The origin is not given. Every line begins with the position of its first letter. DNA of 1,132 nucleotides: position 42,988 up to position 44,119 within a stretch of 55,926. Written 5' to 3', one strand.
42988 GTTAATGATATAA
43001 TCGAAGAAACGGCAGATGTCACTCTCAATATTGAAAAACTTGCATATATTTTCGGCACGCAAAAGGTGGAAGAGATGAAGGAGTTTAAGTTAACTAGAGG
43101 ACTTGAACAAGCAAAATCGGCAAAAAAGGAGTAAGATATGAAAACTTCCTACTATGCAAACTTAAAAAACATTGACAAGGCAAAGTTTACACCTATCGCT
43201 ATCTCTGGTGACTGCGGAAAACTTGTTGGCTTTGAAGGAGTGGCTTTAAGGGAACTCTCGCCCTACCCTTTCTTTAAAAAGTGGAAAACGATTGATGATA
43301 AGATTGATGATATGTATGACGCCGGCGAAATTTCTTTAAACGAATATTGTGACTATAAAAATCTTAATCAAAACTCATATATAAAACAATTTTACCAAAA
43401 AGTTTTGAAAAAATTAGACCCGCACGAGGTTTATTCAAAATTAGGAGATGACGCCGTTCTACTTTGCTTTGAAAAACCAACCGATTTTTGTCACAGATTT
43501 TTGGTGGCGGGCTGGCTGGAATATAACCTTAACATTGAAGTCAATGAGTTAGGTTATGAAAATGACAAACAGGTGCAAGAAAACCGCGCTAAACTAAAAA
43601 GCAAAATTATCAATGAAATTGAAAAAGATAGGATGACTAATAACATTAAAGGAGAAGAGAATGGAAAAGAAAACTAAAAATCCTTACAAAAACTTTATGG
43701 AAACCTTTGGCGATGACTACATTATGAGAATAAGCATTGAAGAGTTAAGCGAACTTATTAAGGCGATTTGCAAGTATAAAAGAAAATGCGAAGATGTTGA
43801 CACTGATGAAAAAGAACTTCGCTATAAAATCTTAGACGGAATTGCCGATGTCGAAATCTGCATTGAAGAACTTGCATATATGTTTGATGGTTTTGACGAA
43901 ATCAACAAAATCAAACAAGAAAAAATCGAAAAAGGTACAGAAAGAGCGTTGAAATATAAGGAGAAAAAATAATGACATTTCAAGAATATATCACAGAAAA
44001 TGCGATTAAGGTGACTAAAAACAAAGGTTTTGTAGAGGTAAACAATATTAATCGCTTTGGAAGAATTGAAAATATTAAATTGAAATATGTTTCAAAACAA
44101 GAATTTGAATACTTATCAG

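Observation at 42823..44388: Four-gene cassette (MazG-like / DUF488-like / MazG-like / orphan) wedged inside the gyrB-gyrA operon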

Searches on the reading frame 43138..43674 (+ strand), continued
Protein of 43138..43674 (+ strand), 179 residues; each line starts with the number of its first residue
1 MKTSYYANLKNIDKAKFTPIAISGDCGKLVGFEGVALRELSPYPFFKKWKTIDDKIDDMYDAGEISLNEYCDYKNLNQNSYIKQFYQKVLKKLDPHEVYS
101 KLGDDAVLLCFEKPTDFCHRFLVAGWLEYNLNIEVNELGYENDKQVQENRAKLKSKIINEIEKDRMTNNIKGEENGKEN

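Call 30: fold_search(model_id=the predicted structure, library=pdb)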
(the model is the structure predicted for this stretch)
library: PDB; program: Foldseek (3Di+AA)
matches with E <= 10: 79; with E <= 0.001: 0
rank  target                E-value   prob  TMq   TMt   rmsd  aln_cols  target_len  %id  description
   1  2oz5_B                1.6e-01  0.69  0.45  0.33   5.7       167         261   12  Crystal structure of Mycobacterium tuberculosis protein tyrosine phosphatase PtpB in complex with the specific inhibit (released 2007-05-01)
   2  8rc5_1A               1.0e+00  0.08  0.25  0.22  13.7       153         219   12  Complex between the RecA-like Sak4 SSAP and the SaPI2 Stl master regulator (released 2025-03-05)
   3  4dwj_H                1.4e+00  0.08  0.25  0.24   9.3       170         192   10  Crystal structure of Thymidylate Kinase from Staphylococcus aureus in complex with Thymidine Monophosphate (released 2012-03-07)
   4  1ly1                  1.5e+00  0.06  0.25  0.28  11.4       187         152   10  Structure and Mechanism of T4 Polynucleotide Kinase (released 2002-07-17)
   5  7zhf                  2.0e+00  0.06  0.25  0.20   9.9       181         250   10  GPN-loop GTPase from Sulfolobus acidocaldarius closed state (GppNHp) (released 2023-10-25)
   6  2ia5_J                2.1e+00  0.07  0.26  0.18  11.7       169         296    8  T4 polynucleotide kinase/phosphatase with bound sulfate and magnesium. (released 2007-06-05)
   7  1ii0_A                2.6e+00  0.05  0.28  0.12  12.4       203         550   10  CRYSTAL STRUCTURE OF THE ESCHERICHIA COLI ARSENITE-TRANSLOCATING ATPASE (released 2001-09-12)
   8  3b2e_A                2.9e+00  0.05  0.29  0.19  13.3       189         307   11  Crystal structure of S. cerevisiae Get3 in the open conformation in complex with Get1 cytosolic domain (released 2012-06-27)
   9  8odu_A                3.1e+00  0.03  0.23  0.17  13.1       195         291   11  Chaetomium thermophilum Get1/Get2 heterotetramer in complex with a Get3 dimer (amphipol) (released 2023-11-29)
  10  9s9g_F                3.5e+00  0.08  0.22  0.20  17.0       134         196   13  S. islandicus CdvA filament (X-ray) (released 2026-01-28)
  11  1osn_B                3.5e+00  0.06  0.26  0.17   7.8       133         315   10  Crystal structure of Varicella zoster virus thymidine kinase in complex with BVDU-MP and ADP (released 2003-06-10)
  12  2ia5_E                3.5e+00  0.04  0.25  0.17  11.9       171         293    9  T4 polynucleotide kinase/phosphatase with bound sulfate and magnesium. (released 2007-06-05)
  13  4b3g_A                3.5e+00  0.04  0.20  0.08   9.1       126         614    8  crystal structure of Ighmbp2 helicase in complex with RNA (released 2012-09-26)
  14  1osn_C                3.7e+00  0.06  0.25  0.17   8.0       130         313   11  Crystal structure of Varicella zoster virus thymidine kinase in complex with BVDU-MP and ADP (released 2003-06-10)
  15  4a36_B                3.7e+00  0.01  0.17  0.09  14.3       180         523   11  Structure of duck RIG-I helicase domain bound to 19-mer dsRNA and ATP transition state analogue (released 2011-10-19)
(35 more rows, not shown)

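Call 34: fold_search(model_id=the predicted structure, library=viral)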
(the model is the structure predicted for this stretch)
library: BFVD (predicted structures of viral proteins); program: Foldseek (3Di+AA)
matches with E <= 10: 187; with E <= 0.001: 0
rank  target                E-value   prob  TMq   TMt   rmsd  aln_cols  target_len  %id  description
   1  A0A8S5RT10            1.1e-02  0.98  0.37  0.26   7.9       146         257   22  SWIM-type domain-containing protein [Siphoviridae sp. ctZF426]
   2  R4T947                1.2e-02  0.99  0.48  0.52   8.9       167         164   18  DUF488 domain-containing protein [Halogranum tailed virus 1]
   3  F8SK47                2.8e-02  0.99  0.40  0.46   5.7       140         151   18  Uncharacterized protein 174 [Pseudomonas phage PhiPA3]
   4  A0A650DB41            3.7e-01  0.09  0.23  0.16  15.8       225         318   11  (no name in the UniProt tables at hand)
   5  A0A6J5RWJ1            4.7e-01  0.12  0.26  0.24  11.0       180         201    8  AAA domain containing protein [uncultured Caudovirales phage]
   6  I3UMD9                6.4e-01  0.20  0.28  0.07  15.3       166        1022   14  Tail tape measure protein [Colwellia phage 9A]
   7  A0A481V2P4            7.6e-01  0.25  0.26  0.16  14.1       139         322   10  (no name in the UniProt tables at hand)
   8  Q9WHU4                8.1e-01  0.18  0.21  0.32   8.6       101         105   11  Thymidine kinase (Fragment) [Human herpesvirus 1]
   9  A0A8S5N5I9            9.2e-01  0.69  0.17  0.41   2.9        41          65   24  Uncharacterized protein [Siphoviridae sp. ctUoe7]
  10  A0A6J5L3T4            1.0e+00  0.18  0.24  0.35  14.1       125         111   14  Uncharacterized protein [uncultured Caudovirales phage]
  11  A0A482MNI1            1.1e+00  0.16  0.20  0.27  12.8       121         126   12  Uncharacterized protein [Burkholderia phage BcepSauron]
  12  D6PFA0                1.5e+00  0.30  0.33  0.30   7.5       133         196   13  (no name in the UniProt tables at hand)
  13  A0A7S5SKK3            1.7e+00  0.92  0.25  0.73   1.1        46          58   15  (no name in the UniProt tables at hand)
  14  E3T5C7                1.7e+00  0.16  0.25  0.12  11.0       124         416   15  Putative transposase [Cafeteria roenbergensis virus (strain BV-PW1)]
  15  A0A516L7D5            1.7e+00  0.04  0.22  0.16  12.7       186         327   11  (no name in the UniProt tables at hand)
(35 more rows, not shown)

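Call 49: search_protein_families(library=pfam, alignment_id=A3, max_evalue=0.001)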
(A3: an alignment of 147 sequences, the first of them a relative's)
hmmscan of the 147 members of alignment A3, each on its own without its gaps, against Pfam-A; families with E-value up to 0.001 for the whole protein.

A. member 1, L038:5707-5955:+ (83 aa): 0 families

B. families by the number of members that match (of 147 scanned): 96 families (the first 25 are shown)
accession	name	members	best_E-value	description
PF22559.2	GNAT-phage-like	7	4.5e-34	Phage GNAT-like domain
PF22555.1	DAM-like-phage1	4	1.6e-42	Phage DNA Adenine Methylase-like domain 1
PF25185.1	Tad3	3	3.7e-32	Type I Thoeris inhibitor Tad3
PF00583.31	Acetyltransf_1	3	9.3e-12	Acetyltransferase (GNAT) family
PF02195.25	ParB_N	3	6.5e-08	ParB N-terminal domain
PF22556.1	DAM-like-phage2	2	4.1e-86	Phage DNA Adenine Methylase-like domain 2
PF12224.13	Amidoligase_2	2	6.1e-16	Putative amidoligase enzyme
PF07690.21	MFS_1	2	1.5e-08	Major Facilitator Superfamily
PF13508.13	Acetyltransf_7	2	8.2e-07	Acetyltransferase (GNAT) domain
PF13673.13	Acetyltransf_10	2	0.00015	Acetyltransferase (GNAT) domain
PF00224.27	PK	1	1.1e-109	Pyruvate kinase, barrel domain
PF01136.24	Peptidase_U32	1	1.5e-94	Peptidase family U32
PF02882.25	THF_DHG_CYH_C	1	3.7e-72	Tetrahydrofolate dehydrogenase/cyclohydrolase, NAD(P)-binding domain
PF00579.31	tRNA-synt_1b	1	2.3e-68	tRNA synthetases class I (W and Y)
PF14262.12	Cthe_2159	1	6e-57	Carbohydrate-binding domain-containing protein Cthe_2159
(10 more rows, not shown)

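Call 50: search_protein_families(library=phrogs, alignment_id=A3, max_evalue=0.00001)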
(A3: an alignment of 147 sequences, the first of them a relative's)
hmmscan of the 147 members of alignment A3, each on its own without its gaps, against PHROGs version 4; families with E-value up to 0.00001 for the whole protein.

A. member 1, L038:5707-5955:+ (83 aa): 0 families

B. families by the number of members that match (of 147 scanned): 96 families (the first 25 are shown)
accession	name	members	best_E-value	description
phrog_7858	-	7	1.3e-61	-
phrog_498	-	6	3.3e-24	DNA methyltransferase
phrog_7405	-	5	9.2e-60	-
phrog_940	-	5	2.5e-11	nuclease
phrog_4715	-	4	3e-15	ParB-like partition protein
phrog_620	-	4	5.9e-14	ParB-like partition protein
phrog_26387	-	4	6.8e-10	ParB-like partition nuclease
phrog_3951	-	4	1.6e-07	-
phrog_2443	-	3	5.1e-181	amidoligase enzyme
phrog_24386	-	3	1.8e-155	-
phrog_1238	-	3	5.2e-29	phosphoheptose isomerase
phrog_3264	-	3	1e-10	ParB-like partition protein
phrog_723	-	3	5.4e-08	ParB-like partition protein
phrog_6218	-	3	5.4e-07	ParB-like partition protein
phrog_5889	-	2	5.3e-21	-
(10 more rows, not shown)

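Call 60: search_protein_families(library=phrogs, proteins=[L087:11445-11786:+, L018:6910-7305:+, L030:6513-6884:+, L001:995-1414:+], max_evalue=0.1)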
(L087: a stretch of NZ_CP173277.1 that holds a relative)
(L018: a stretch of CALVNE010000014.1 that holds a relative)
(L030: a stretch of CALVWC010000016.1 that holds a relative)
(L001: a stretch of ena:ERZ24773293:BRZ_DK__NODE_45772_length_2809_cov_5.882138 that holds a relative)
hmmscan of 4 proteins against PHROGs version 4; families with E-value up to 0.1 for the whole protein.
L087:11445-11786:+ (114 aa): 3 families
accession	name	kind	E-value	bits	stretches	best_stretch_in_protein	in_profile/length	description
phrog_1493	-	lysis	0.0091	16.2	1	33-105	252-311/394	endolysin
phrog_31289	-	unknown function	0.066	14.2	1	11-91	15-95/135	-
phrog_10168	-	unknown function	0.09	14.1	0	73-97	62-86/97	-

L018:6910-7305:+ (132 aa): 2 families
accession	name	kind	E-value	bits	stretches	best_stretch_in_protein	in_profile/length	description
phrog_29302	-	unknown function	0.023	15.4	1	46-105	96-155/207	-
phrog_28812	-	unknown function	0.077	14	1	15-120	36-135/191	-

L030:6513-6884:+ (124 aa): 0 families

L001:995-1414:+ (140 aa): 0 families

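Call 67: search_protein_families(library=pfam, proteins=[L036:4591-5397:+, L036:5397-6002:+, L036:7701-8612:+, L007:2685-3830:-, L007:1372-2640:+, L004:5461-5967:+, L004:1534-2433:+], max_evalue=0.01)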
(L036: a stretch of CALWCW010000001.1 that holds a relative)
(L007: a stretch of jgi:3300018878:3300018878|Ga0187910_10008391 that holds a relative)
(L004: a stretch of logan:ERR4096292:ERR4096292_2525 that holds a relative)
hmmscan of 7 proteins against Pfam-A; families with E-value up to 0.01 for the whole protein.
L036:4591-5397:+ (269 aa): 1 family
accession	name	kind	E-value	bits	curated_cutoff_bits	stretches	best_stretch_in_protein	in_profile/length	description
PF03747.19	ADP_ribosyl_GH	-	1e-32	114.4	26.2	1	1-234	3-281/287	ADP-ribosylglycohydrolase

L036:5397-6002:+ (202 aa): 1 family
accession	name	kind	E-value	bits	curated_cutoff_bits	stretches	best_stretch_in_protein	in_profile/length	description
PF06941.18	NT5C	-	1.3e-07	32.1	24.8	1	3-190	4-174/180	5' nucleotidase, deoxy (Pyrimidine), cytosolic type C protein (NT5C)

L036:7701-8612:+ (304 aa): 1 family
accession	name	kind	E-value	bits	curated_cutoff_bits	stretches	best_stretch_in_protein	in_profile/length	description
PF04973.17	NMN_transporter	-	2.5e-26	93.1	27.3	1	90-283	2-175/175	Nicotinamide mononucleotide transporter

L007:2685-3830:- (381 aa): 1 family
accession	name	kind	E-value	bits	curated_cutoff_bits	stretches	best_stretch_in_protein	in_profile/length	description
PF02661.23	Fic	-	2.1e-13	51.4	24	1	236-309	28-93/93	Fic/DOC family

L007:1372-2640:+ (423 aa): 0 families

L004:5461-5967:+ (169 aa): 0 families

L004:1534-2433:+ (300 aa): 1 family
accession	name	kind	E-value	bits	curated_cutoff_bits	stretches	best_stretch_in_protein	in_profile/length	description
PF09586.16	YfhO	-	5.6e-05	22.1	28.5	1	4-133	352-479/835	Bacterial membrane protein YfhO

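Call 72: find_related_loci(query=A1, collection=viral_contigs, flank=5000)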
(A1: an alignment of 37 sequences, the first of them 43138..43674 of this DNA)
Query A1 (179 aa) in viral_contigs; peptide patterns used: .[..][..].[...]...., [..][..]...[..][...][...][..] (x = any residue, [..] = any of these).
596 stretches matched a pattern (row limit reached: there are more); 560 encode a relative of the query (tblastn E <= 1e-3); the best 80 are kept; 80 distinct loci.
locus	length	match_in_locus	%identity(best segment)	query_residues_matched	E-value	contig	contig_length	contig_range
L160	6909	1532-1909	38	1-159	1e-23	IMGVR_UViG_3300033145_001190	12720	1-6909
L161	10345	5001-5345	38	1-138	2e-22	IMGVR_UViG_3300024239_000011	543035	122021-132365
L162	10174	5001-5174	62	81-138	3e-21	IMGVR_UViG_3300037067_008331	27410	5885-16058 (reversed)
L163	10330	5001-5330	40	1-138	9e-21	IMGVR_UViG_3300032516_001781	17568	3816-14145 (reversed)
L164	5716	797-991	58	77-141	1e-20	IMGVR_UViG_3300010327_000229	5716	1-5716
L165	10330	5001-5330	38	1-138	1e-20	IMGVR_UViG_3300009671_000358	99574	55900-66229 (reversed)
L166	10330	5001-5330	38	1-138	1e-20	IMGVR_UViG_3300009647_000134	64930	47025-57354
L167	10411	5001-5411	35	1-146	2e-20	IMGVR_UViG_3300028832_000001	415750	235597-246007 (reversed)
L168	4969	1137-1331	55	77-141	2e-20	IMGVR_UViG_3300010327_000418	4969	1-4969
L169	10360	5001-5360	33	3-144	3e-20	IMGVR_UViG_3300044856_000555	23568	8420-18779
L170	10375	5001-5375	40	1-144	4e-20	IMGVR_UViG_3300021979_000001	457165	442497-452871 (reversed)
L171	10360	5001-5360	33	3-144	3e-20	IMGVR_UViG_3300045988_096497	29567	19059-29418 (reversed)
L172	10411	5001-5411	35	1-146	5e-20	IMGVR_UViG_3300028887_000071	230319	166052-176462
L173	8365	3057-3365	38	1-131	7e-20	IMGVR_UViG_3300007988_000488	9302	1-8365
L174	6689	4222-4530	38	1-131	7e-20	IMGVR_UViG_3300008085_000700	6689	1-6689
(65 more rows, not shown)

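Call 82: search_protein_families(library=padloc, proteins=[window:43138-43674:+], max_evalue=0.1)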
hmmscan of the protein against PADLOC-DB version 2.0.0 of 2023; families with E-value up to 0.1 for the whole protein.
window:43138-43674:+ (179 aa): 2 families
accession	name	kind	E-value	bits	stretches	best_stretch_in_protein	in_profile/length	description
PDLC04658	PDC-M45C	-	4e-06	24.7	1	74-130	79-135/145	-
PDLC04505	PDC-M19A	-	9.5e-05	20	1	66-134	221-288/294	-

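Call 91: search_dna_similar(query=window:43138-43674:+, collection=phages, mode=protein, max_rows=15, max_evalue=0.001)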
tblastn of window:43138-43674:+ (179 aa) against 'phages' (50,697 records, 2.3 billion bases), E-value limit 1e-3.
Records with a match: 15; places in all: 15; records where one place covers at least 80% of the query: 1.
Best place of each record, by identity: <60% 15.
By first word of the organism name: Prevotella 15.
By host as written in the record: Prevotella sp. 15.
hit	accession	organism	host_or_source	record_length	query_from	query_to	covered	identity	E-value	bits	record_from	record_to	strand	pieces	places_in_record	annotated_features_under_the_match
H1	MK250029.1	Prevotella phage Lak-C1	Prevotella sp.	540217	3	147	81%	26.5%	4e-7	55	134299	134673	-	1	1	record has no annotation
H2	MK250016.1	Prevotella phage Lak-A1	Prevotella sp.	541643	3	137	75%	28.4%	4e-7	55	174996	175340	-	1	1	record has no annotation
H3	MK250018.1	Prevotella phage Lak-A1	Prevotella sp.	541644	3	137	75%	28.4%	4e-7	55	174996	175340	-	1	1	record has no annotation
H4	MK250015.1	Prevotella phage Lak-A1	Prevotella sp.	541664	3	137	75%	28.4%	4e-7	55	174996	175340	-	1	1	record has no annotation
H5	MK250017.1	Prevotella phage Lak-A1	Prevotella sp.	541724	3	137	75%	28.4%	4e-7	55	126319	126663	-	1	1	record has no annotation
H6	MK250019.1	Prevotella phage Lak-A2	Prevotella sp.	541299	3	135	74%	28.1%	1e-6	53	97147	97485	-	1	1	record has no annotation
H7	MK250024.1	Prevotella phage Lak-B5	Prevotella sp.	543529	105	146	23%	47.6%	2e-5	50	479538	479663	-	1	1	record has no annotation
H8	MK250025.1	Prevotella phage Lak-B6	Prevotella sp.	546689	105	146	23%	47.6%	2e-5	50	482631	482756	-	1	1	record has no annotation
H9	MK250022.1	Prevotella phage Lak-B3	Prevotella sp.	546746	105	146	23%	47.6%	2e-5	50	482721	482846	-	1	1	record has no annotation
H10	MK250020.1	Prevotella phage Lak-B1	Prevotella sp.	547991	105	146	23%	47.6%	2e-5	50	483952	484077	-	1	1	record has no annotation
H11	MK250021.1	Prevotella phage Lak-B2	Prevotella sp.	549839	105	146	23%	47.6%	2e-5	50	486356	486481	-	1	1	record has no annotation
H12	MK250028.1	Prevotella phage Lak-B9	Prevotella sp.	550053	105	146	23%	47.6%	2e-5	50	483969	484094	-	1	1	record has no annotation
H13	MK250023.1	Prevotella phage Lak-B4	Prevotella sp.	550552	105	146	23%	47.6%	2e-5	50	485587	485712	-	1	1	record has no annotation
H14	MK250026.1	Prevotella phage Lak-B7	Prevotella sp.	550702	105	146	23%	47.6%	2e-5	50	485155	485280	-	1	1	record has no annotation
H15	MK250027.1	Prevotella phage Lak-B8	Prevotella sp.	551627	105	146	23%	47.6%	2e-5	50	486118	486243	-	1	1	record has no annotation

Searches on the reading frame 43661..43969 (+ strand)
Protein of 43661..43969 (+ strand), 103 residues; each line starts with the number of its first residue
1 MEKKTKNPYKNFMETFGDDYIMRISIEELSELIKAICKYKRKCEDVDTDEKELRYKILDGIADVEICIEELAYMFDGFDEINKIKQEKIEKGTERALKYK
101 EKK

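Call 4: search_protein_families(library=pfam, proteins=[window:43661-43969:+], max_evalue=1)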
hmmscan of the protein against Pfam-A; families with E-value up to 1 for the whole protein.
window:43661-43969:+ (103 aa): 2 families
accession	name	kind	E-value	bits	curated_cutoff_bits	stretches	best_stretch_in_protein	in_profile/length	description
PF14164.11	YqzH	-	0.014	15.9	30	1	10-47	11-49/64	YqzH-like protein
PF10802.14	DUF2540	-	0.2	12.2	25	0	69-100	11-42/75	Protein of unknown function (DUF2540)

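Call 5: search_protein_families(library=phrogs, proteins=[window:43661-43969:+], max_evalue=0.1)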
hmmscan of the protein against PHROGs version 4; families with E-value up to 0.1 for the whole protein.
window:43661-43969:+ (103 aa): 7 families
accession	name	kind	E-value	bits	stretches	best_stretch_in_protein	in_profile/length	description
phrog_2245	-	other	6e-16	59.9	1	2-98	118-207/218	nucleoside triphosphate pyrophosphohydrolase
phrog_4856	-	other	5.9e-05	23.8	1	21-92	90-166/195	nucleoside triphosphate pyrophosphohydrolase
phrog_23663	-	unknown function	0.011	16.4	1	9-25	36-52/57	-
phrog_6940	-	unknown function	0.029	15.6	1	31-71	21-60/67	-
phrog_19678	-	unknown function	0.041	15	1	4-44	7-47/136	-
phrog_15167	-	other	0.085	13.3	1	14-67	81-132/211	ATPase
phrog_21452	-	unknown function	0.099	13.8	0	21-55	7-41/64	-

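Call 6: search_protein_families(library=ncbifam, proteins=[window:43661-43969:+], max_evalue=1)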
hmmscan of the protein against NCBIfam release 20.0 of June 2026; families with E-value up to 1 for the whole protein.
window:43661-43969:+ (103 aa): 1 family
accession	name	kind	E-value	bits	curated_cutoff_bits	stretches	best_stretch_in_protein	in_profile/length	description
NF011111.0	PRK14539.1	equivalog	0.031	14.1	310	1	32-96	101-157/196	50S ribosomal protein L11/unknown domain fusion protein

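Call 82: search_protein_families(library=padloc, proteins=[window:43661-43969:+], max_evalue=0.1)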
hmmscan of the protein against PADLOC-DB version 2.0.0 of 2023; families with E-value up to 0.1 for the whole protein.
window:43661-43969:+ (103 aa): 0 families
